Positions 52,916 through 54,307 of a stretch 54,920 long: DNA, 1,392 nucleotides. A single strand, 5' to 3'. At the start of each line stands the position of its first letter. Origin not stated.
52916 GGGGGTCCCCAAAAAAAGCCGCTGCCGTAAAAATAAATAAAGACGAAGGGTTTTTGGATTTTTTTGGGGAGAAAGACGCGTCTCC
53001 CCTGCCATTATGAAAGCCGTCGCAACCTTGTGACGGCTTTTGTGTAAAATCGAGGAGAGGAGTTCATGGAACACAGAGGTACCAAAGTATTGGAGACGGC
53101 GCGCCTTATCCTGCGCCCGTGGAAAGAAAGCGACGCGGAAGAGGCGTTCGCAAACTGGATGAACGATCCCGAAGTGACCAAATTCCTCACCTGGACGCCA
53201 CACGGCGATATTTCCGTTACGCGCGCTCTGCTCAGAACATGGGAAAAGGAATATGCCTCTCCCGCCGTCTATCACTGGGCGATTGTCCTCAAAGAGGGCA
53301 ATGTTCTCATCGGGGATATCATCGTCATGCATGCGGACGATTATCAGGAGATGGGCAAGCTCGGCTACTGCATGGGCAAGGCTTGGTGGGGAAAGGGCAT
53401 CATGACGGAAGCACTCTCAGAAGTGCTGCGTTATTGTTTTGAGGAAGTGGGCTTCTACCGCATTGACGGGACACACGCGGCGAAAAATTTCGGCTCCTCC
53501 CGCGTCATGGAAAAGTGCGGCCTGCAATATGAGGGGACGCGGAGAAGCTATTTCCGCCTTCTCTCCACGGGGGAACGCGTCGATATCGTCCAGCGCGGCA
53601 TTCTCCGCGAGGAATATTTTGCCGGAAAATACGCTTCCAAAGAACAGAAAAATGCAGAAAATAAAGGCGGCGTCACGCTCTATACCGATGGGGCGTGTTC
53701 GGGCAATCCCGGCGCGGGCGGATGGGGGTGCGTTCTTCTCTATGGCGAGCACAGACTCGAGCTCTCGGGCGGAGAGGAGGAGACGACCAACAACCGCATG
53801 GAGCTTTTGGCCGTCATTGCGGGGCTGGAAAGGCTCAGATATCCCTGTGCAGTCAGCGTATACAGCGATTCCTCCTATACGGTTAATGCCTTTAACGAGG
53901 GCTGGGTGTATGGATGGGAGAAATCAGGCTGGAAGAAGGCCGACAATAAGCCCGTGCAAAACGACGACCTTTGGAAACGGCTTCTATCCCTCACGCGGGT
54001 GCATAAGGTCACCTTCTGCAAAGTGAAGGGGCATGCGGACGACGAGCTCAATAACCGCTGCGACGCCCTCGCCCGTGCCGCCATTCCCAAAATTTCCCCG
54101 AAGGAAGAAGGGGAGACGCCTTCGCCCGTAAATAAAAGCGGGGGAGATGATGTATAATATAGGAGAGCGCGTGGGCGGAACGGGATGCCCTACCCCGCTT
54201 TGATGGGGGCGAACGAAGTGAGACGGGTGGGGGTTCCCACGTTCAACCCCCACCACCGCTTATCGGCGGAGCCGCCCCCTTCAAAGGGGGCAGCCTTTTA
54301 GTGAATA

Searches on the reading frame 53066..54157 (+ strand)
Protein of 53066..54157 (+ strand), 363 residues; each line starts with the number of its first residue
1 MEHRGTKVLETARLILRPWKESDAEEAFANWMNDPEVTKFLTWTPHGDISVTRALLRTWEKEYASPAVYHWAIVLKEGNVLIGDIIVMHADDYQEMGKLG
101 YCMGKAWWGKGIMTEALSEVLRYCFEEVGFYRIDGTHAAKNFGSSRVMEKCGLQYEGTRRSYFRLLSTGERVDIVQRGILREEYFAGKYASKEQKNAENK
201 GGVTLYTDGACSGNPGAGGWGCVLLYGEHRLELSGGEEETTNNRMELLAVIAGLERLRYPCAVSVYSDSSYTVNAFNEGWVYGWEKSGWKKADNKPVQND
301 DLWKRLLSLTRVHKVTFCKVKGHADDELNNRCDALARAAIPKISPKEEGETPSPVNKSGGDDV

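Call 66: find_encoding_contigs(protein=window:53066-54157:+, flank=10000, max_places=3)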
Protein window:53066-54157:+ (363 aa): no gene with exactly this product is on record in the collection.
